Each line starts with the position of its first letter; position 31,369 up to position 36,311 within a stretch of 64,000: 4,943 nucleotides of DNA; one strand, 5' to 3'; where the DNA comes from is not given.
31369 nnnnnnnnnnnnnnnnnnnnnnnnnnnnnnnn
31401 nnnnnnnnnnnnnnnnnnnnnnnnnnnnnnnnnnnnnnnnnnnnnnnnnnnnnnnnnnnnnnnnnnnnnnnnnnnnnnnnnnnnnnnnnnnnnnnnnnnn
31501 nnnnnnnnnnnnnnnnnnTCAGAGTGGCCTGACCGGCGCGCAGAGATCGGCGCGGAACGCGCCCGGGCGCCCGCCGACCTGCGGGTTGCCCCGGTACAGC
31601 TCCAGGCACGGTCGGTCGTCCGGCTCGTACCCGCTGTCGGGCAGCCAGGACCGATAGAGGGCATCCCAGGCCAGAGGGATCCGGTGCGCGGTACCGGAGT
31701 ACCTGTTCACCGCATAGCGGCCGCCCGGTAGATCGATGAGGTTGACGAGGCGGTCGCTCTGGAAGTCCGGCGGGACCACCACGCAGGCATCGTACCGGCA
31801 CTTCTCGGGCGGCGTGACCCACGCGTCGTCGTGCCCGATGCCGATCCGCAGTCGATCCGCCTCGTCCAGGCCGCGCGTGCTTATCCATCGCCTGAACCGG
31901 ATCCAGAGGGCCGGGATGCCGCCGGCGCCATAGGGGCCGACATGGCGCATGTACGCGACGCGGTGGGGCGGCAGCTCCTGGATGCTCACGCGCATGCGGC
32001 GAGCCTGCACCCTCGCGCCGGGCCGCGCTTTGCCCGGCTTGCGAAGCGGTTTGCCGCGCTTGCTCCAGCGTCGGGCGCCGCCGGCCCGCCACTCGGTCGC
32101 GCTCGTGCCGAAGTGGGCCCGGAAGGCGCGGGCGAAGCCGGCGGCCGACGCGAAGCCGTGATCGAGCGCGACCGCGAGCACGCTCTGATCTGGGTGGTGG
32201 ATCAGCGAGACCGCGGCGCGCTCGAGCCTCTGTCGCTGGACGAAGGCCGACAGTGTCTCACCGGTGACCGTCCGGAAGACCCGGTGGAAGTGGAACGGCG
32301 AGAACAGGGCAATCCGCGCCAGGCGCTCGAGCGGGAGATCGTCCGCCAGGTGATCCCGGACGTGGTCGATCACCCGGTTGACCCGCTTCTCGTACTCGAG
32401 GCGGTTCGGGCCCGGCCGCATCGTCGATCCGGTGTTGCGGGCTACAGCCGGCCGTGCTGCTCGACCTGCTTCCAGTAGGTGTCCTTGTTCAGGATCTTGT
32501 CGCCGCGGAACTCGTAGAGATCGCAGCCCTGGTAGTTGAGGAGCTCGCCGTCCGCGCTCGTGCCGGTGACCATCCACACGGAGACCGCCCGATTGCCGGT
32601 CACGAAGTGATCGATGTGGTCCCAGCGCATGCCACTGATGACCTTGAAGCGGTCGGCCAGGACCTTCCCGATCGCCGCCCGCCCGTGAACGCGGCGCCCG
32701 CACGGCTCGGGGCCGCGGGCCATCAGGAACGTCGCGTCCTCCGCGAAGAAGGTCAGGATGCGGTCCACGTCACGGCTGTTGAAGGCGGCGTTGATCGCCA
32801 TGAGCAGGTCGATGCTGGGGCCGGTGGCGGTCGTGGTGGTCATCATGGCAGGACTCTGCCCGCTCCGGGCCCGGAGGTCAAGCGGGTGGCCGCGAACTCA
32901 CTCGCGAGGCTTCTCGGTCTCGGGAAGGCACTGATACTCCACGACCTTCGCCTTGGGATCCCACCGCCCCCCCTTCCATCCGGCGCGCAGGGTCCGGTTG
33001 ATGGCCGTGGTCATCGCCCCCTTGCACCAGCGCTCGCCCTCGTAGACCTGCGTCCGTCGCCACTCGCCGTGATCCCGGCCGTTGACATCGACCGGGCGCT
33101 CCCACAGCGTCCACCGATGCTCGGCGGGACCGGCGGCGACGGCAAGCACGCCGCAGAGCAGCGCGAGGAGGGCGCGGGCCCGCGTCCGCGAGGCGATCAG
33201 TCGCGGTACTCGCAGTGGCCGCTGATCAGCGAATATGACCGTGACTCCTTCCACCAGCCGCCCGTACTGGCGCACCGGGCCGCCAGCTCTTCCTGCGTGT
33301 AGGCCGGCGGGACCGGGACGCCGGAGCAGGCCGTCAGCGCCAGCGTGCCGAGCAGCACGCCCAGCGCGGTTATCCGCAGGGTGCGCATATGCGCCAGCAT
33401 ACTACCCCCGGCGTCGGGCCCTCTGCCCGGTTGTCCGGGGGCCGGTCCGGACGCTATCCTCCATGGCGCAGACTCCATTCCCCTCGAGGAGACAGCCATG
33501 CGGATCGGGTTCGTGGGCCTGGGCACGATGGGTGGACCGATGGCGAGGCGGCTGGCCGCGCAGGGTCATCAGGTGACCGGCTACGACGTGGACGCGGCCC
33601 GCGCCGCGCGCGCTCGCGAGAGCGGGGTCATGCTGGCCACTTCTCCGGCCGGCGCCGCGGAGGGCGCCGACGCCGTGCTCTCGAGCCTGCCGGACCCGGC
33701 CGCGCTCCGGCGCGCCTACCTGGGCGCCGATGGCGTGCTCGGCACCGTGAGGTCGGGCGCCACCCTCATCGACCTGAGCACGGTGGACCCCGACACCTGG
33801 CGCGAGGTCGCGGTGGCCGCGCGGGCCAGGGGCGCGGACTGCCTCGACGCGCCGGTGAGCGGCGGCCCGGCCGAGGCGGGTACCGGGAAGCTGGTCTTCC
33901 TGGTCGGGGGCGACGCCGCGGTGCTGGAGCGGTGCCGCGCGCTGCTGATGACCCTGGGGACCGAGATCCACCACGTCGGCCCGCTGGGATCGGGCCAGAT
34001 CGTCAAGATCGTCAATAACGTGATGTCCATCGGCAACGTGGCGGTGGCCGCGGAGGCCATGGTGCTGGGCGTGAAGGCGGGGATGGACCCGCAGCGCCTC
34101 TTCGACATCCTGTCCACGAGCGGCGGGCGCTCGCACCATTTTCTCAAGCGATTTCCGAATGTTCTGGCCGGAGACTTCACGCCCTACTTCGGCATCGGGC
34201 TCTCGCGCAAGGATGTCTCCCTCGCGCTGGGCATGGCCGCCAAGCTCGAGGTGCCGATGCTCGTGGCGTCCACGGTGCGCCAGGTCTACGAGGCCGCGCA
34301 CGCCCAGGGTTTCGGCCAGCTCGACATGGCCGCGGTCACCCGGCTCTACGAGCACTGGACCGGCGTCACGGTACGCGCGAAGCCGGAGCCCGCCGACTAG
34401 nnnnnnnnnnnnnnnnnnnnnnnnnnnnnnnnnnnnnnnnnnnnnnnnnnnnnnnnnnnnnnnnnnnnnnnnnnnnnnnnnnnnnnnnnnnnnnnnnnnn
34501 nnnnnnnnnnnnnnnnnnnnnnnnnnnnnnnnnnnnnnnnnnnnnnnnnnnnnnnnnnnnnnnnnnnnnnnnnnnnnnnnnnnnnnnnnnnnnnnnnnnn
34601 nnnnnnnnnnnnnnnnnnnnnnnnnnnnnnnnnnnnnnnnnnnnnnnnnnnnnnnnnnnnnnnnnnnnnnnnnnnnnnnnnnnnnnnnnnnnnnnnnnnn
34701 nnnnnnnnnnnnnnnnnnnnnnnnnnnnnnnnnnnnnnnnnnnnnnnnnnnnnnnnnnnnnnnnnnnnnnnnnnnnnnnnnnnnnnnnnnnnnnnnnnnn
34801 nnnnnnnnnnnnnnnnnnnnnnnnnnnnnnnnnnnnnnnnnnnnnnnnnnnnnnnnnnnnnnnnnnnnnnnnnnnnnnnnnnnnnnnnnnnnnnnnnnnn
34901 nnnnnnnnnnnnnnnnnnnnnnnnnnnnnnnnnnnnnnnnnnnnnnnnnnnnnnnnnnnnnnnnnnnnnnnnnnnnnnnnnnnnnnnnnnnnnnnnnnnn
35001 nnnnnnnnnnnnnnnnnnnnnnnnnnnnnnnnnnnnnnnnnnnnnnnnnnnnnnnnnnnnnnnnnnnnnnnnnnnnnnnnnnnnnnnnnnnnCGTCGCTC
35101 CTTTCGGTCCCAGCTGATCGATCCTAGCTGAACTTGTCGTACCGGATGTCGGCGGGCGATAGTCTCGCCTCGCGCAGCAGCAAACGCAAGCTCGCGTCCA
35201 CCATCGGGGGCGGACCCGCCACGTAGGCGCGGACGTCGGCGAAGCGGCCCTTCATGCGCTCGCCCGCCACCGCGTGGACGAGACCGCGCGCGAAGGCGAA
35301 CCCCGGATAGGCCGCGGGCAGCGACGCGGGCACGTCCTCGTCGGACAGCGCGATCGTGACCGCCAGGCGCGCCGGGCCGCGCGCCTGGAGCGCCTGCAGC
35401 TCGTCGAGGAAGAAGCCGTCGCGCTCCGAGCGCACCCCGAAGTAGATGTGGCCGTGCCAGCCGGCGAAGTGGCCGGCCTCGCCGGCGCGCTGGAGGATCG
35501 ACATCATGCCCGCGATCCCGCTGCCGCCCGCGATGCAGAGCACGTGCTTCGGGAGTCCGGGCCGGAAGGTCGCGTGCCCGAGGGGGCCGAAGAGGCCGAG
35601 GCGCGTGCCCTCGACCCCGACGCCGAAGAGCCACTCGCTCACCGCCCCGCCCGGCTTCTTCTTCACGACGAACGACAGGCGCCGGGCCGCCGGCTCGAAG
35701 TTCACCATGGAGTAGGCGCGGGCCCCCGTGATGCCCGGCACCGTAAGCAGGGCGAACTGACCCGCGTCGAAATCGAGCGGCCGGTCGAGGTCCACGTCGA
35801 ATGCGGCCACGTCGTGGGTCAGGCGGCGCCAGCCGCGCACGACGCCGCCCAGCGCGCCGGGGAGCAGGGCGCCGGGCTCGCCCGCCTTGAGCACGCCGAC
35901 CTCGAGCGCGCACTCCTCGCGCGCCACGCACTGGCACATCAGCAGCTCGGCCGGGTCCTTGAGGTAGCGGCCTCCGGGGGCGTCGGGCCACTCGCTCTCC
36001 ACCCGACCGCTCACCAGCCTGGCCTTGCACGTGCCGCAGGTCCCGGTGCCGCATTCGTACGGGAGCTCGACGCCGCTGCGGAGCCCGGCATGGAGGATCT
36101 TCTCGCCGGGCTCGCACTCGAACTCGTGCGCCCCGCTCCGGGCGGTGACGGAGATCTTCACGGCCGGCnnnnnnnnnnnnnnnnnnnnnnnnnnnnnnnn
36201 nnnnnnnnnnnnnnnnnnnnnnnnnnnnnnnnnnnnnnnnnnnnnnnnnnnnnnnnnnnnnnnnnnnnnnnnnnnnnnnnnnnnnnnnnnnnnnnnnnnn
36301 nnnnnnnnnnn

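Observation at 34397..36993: Operon encoding a thioredoxin-like-ferredoxin::Rieske fusion, an N-ferredoxin FNR-type reductase and an amidohydrolase-2, with no oxygenase large subunit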

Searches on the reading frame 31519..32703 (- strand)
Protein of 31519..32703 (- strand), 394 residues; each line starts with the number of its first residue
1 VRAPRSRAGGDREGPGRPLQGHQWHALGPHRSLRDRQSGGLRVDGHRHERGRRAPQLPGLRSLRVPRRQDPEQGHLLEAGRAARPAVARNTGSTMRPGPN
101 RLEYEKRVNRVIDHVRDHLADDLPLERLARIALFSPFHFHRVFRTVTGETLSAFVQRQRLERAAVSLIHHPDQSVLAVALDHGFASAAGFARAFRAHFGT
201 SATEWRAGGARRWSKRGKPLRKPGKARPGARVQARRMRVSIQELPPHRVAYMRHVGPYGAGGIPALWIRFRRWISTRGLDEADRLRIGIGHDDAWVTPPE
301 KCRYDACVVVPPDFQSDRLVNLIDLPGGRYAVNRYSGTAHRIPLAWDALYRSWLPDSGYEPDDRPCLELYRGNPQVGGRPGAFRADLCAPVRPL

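Call 3: search_protein_families(library=pfam, proteins=[window:31519-32703:-], max_evalue=0.01)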
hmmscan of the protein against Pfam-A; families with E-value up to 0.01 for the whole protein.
window:31519-32703:- (394 aa): 4 families
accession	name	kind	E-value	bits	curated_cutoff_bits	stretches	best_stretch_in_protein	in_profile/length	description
PF06445.20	GyrI-like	-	3.8e-36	125.1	26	1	237-392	1-155/155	GyrI-like small molecule binding domain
PF12833.13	HTH_18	-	4.5e-20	72.2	33.6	1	128-207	1-79/80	Helix-turn-helix domain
PF14526.11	Cass2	-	6.9e-18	65.7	27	1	241-391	2-150/150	Integron-associated effector binding protein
PF00165.29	HTH_AraC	-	2.9e-15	56.4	26.6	2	116-156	2-42/42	Bacterial regulatory helix-turn-helix proteins, AraC family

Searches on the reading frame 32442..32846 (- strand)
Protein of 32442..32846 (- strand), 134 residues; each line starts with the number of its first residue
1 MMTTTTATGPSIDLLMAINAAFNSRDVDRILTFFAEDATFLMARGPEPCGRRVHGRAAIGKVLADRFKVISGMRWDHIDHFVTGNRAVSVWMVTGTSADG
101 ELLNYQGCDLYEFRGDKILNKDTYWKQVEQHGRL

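Call 3: search_protein_families(library=pfam, proteins=[window:32442-32846:-], max_evalue=0.01)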
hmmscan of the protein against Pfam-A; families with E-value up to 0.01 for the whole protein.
window:32442-32846:- (134 aa): 4 families
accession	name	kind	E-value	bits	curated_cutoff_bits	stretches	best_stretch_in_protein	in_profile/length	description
PF12680.13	SnoaL_2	-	1.1e-18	68.2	27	1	19-118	5-99/102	SnoaL-like domain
PF07366.18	SnoaL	-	2.2e-07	31.2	28.4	1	14-124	3-116/126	SnoaL-like polyketide cyclase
PF14534.12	DUF4440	-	0.0011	19.8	25.2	1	17-104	7-89/107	Domain of unknown function (DUF4440)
PF13577.12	SnoaL_4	-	0.0033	17.9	24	1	13-98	11-83/126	SnoaL-like domain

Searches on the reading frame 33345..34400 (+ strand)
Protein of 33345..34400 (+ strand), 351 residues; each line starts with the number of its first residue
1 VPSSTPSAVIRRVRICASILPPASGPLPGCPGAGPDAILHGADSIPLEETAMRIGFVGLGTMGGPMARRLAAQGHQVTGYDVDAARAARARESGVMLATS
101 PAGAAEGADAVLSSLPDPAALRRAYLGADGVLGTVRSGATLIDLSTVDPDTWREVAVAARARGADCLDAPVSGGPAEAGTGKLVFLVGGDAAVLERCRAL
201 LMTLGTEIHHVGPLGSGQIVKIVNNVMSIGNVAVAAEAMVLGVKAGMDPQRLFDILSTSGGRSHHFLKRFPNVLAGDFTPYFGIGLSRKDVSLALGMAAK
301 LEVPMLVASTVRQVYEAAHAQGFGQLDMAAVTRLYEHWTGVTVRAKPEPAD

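Call 3: search_protein_families(library=pfam, proteins=[window:33345-34400:+], max_evalue=0.01)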
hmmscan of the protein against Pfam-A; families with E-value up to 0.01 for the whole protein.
window:33345-34400:+ (351 aa): 9 families
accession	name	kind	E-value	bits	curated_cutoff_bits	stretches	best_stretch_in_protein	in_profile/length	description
PF03446.21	NAD_binding_2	-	3.8e-43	147.7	21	1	53-212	1-161/161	NAD binding domain of 6-phosphogluconate dehydrogenase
PF14833.11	NAD_binding_11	-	1.6e-33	116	30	1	215-335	1-122/122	NAD-binding of NADP-dependent 3-hydroxyisobutyrate dehydrogenase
PF03807.23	F420_oxidored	-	1e-06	29.7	21.6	1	53-116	1-68/94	NADP oxidoreductase coenzyme F420-dependent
PF03721.20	UDPG_MGDP_dh_N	-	6.7e-06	26.2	27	1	52-91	1-40/187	UDP-glucose/GDP-mannose dehydrogenase family, NAD binding domain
PF02826.25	2-Hacid_dh_C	-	2.1e-05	24.4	25.1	1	50-142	35-124/178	D-isomer specific 2-hydroxyacid dehydrogenase, NAD binding domain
PF02737.24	3HCDH_N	-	0.00016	22.1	22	1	54-93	2-41/180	3-hydroxyacyl-CoA dehydrogenase, NAD binding domain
PF02254.24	TrkA_N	-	0.0044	17.8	23.8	0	57-96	4-43/116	TrkA-N domain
PF02558.23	ApbA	-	0.0044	17.1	22.2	1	54-99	1-45/150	Ketopantoate reductase PanE/ApbA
PF02153.23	PDH_N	-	0.0046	16.9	26.5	1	67-152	2-86/154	Prephenate dehydrogenase, nucleotide-binding domain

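Call 4: search_protein_families(library=ncbifam, proteins=[window:33345-34400:+], max_evalue=0.01)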
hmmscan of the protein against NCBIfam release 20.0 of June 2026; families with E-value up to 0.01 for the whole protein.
window:33345-34400:+ (351 aa): 23 families
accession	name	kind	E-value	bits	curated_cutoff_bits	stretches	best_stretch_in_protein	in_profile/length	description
TIGR01692.1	HIBADH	equivalog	8.7e-68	228.7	291.6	1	56-335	1-287/288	3-hydroxyisobutyrate dehydrogenase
TIGR01505.1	tartro_sem_red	equivalog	4.6e-63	213.2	340.75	1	54-341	2-289/291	2-hydroxy-3-oxopropionate reductase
NF008592.0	PRK11559.1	equivalog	1.2e-62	211.9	397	1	51-344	2-295/296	2-hydroxy-3-oxopropionate reductase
NF012005.0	PRK15461.1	equivalog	4.2e-61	206.7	348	1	53-343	3-294/298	sulfolactaldehyde 3-reductase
NF043037.1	ThreonDh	equivalog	4.9e-57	193.6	350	1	52-344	3-293/297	L-threonate dehydrogenase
NF011633.0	PRK15059.1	equivalog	7.4e-43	146.8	451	1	52-334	1-282/292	2-hydroxy-3-oxopropionate reductase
NF007161.0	PRK09599.1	subfamily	1.6e-18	67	271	1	52-238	1-190/302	NADP-dependent phosphogluconate dehydrogenase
TIGR00872.1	gnd_rel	equivalog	2.2e-15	56.7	297.2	1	52-245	1-195/299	phosphogluconate dehydrogenase (NAD(+)-dependent, decarboxylating)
NF006765.0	PRK09287.1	equivalog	9.8e-09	34.6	413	1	51-255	3-218/476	NADP-dependent phosphogluconate dehydrogenase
TIGR03026.1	NDP-sugDHase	subfamily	1.5e-08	33.8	189.8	1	52-87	1-36/413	nucleotide sugar dehydrogenase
NF042925.1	FHMPC_DH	equivalog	3.8e-07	29.7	500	1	52-94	1-43/304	5-formyl-3-hydroxy-2-methylpyridine 4-carboxylate 5-dehydrogenase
NF005650.0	PRK07417.1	equivalog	1.3e-05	24.6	290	1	52-100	2-50/281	prephenate/arogenate dehydrogenase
TIGR00873.1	gnd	equivalog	1.3e-05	24.2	426.7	1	158-241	111-199/467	decarboxylating NADP(+)-dependent phosphogluconate dehydrogenase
NF006409.0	PRK08655.1-3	equivalog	0.00023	20.8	310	1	52-221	1-169/290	prephenate dehydrogenase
NF011088.0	PRK14511.1-6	equivalog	0.00037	18.6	1877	1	126-177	826-876/1009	malto-oligosyltrehalose synthase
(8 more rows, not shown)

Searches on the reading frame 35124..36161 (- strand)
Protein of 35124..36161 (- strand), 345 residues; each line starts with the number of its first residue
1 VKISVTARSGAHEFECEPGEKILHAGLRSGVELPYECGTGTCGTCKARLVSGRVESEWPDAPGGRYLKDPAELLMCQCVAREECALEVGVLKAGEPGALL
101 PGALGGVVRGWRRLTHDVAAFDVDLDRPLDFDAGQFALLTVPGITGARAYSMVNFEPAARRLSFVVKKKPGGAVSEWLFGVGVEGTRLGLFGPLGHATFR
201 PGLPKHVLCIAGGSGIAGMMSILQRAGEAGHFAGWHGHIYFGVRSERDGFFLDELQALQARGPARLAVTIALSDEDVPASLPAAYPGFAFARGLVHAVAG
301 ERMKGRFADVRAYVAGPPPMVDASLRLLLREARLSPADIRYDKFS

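Call 3: search_protein_families(library=pfam, proteins=[window:35124-36161:-], max_evalue=0.01)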
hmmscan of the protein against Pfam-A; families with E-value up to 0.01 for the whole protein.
window:35124-36161:- (345 aa): 3 families
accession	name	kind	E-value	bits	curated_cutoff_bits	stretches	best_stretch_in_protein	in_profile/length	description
PF00111.32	Fer2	-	7.4e-15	55.1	21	1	11-80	7-76/77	2Fe-2S iron-sulfur cluster binding domain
PF00970.30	FAD_binding_6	-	5.2e-09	36.8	21.1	1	112-198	8-98/99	Oxidoreductase FAD-binding domain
PF00175.26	NAD_binding_1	-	6.7e-09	36.8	22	1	210-323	2-106/109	Oxidoreductase NAD-binding domain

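Call 4: search_protein_families(library=ncbifam, proteins=[window:35124-36161:-], max_evalue=0.01)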
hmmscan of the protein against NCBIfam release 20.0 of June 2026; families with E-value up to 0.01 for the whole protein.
window:35124-36161:- (345 aa): 22 families
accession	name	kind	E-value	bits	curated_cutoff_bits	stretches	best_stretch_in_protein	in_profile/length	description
NF040810.1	BenC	equivalog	1.6e-42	145.8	430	1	14-345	15-331/333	benzoate 1,2-dioxygenase electron transfer component BenC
NF045803.1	MethMoxFADbindMmoC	equivalog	6.4e-37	127.1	500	1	5-327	6-324/343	aromatic/alkene monooxygenase hydroxylase FAD-binding subunit MmoC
NF008822.0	PRK11872.1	equivalog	1.6e-34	119.4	402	1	18-344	21-335/341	anthranilate 1,2-dioxygenase electron transfer component AntC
TIGR02160.1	PA_CoA_Oxy5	hypoth_equivalog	7.8e-24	84.1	420.8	2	112-344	10-241/352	1,2-phenylacetyl-CoA epoxidase subunit PaaE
NF058606.1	GlBtMonoRdsGbcB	equivalog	6.7e-19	68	500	2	115-330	25-233/362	glycine betaine monooxygenase reductase subunit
NF004317.0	PRK05713.1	equivalog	8.6e-16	58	338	1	9-273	6-258/312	iron-sulfur-binding ferredoxin reductase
NF007964.0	PRK10684.1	equivalog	2e-14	53.3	383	2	128-273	34-177/333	NADH oxidoreductase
TIGR01941.1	nqrF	equivalog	1.9e-13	50.2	295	2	147-344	206-403/405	NADH:ubiquinone reductase (Na(+)-transporting) subunit F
NF009805.0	PRK13289.1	equivalog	5.9e-11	41.9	432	1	129-344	183-392/399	NO-inducible flavohemoprotein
NF040830.1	sulfhyd_ShyC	equivalog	7.7e-11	41.7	600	1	120-339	28-240/288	NAD(P)-dependent hydrogenase/sulfhydrogenase 2 subunit gamma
NF006220.0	PRK08345.1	subfamily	1.5e-09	37.5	395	1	121-336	33-243/294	cytochrome-c3 hydrogenase subunit gamma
NF005963.0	PRK08051.1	equivalog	5.8e-09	35.6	230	1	113-337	13-223/233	NAD(P)H-flavin reductase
NF008178.0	PRK10926.1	equivalog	3.1e-08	33.2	390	1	120-333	19-229/248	ferredoxin--NADP(+) reductase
TIGR02008.1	fdx_plant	subfamily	5.3e-08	32.5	81.15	1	8-56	10-59/97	ferredoxin [2Fe-2S]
NF000796.0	PRK00054.1-1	equivalog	8.3e-08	31.8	224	1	116-256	16-138/254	dihydroorotate dehydrogenase electron transfer subunit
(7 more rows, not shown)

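Call 56: search_solved_structures(query=window:35124-36161:-, max_evalue=1e-10)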
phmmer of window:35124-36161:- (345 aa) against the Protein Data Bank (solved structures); distinct sequences matched with E-value up to 1e-10: 6.
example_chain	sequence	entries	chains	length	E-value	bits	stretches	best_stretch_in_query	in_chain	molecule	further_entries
7c3a_A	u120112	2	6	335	5.7e-44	153.9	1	15-332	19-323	Ferredoxin reductase component of carbazole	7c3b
4wqm_A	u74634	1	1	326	4.8e-32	114.7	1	11-344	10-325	Toluene-4-monooxygenase electron transfer component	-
5ogx_A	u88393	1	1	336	1.6e-29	106.4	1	9-344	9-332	Cytochrome P450 reductase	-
1krh_A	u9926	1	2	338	6.9e-28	101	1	8-345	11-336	Benzoate 1,2-Dioxygenase Reductase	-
1tvc_A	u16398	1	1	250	1.1e-17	67.4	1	126-344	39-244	METHANE MONOOXYGENASE COMPONENT C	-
1iue_A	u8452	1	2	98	1.4e-12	50.7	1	3-88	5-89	FERREDOXIN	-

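Call 64: list_cluster_members(proteins=[P0001, window:35124-36161:-, window:33492-34400:+])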
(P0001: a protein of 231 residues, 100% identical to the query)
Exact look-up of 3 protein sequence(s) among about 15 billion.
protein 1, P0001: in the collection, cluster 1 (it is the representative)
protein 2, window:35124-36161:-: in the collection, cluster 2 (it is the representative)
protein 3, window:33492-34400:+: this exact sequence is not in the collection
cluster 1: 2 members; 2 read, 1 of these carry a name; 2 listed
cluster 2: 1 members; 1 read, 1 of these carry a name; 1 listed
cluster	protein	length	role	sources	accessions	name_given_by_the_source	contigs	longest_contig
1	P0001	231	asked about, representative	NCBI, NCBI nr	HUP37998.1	MAG TPA: Rieske 2Fe-2S domain-containing protein [Candidatus Limnocylindria bacterium] | Rieske 2Fe-2S domain-containing protein [Candidatus Limnocylindria bacterium]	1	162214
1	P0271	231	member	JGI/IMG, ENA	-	-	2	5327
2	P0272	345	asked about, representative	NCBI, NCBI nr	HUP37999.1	MAG TPA: 2Fe-2S iron-sulfur cluster binding domain-containing protein [Candidatus ... | 2Fe-2S iron-sulfur cluster binding domain-containing protein [Candidatus Limnocylindria ...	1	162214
